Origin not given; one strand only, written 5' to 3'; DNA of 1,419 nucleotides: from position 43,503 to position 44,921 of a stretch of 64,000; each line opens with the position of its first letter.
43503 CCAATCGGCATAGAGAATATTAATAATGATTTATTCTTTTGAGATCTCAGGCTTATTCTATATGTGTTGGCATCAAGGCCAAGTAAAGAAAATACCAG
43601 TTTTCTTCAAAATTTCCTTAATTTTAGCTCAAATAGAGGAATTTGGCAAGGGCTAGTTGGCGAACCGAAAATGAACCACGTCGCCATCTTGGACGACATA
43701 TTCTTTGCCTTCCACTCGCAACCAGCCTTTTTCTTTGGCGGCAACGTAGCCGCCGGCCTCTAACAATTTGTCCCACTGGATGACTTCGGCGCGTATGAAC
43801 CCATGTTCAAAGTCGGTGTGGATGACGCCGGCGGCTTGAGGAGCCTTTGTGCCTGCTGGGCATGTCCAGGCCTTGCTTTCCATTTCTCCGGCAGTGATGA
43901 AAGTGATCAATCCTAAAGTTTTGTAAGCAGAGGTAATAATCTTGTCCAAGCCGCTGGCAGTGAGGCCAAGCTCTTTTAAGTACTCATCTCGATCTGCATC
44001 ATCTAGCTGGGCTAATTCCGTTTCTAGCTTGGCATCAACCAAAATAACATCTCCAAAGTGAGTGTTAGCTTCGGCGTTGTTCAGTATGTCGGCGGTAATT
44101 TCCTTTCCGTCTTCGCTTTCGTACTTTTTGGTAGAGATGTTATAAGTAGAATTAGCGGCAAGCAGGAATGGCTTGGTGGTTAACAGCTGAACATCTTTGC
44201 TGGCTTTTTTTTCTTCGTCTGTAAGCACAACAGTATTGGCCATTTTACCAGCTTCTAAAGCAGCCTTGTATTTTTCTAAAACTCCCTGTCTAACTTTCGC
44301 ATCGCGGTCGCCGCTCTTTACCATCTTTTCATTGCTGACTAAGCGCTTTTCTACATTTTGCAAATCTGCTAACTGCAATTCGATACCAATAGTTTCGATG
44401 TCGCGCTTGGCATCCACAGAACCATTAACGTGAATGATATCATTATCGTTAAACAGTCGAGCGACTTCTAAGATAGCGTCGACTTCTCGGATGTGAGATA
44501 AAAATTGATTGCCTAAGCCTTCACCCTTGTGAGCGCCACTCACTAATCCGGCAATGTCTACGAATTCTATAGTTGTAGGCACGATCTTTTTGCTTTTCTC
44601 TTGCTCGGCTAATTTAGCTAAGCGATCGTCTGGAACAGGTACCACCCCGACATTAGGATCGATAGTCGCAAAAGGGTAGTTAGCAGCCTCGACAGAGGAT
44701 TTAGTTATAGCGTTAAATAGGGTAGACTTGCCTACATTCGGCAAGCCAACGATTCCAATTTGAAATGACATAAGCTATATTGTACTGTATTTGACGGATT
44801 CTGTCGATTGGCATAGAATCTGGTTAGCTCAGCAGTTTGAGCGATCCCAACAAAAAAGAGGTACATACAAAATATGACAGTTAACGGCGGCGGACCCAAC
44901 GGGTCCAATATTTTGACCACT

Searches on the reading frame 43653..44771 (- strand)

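Call 47: search_protein_families(library=pfam, proteins=[window:43653-44771:-], max_evalue=0.00001)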
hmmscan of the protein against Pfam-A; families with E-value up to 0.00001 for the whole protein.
window:43653-44771:- (372 aa): 3 families
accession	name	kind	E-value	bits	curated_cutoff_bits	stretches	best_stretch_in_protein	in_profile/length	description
PF06071.19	YchF-GTPase_C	-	9.2e-36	122.3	27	1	288-370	1-83/84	Protein of unknown function (DUF933)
PF01926.29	MMR_HSR1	-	2.3e-22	79.7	21.9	1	4-107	1-85/113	50S ribosome-binding GTPase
PF02421.24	FeoB_N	-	1.2e-08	35.1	27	1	4-45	2-43/156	Ferrous iron transport protein B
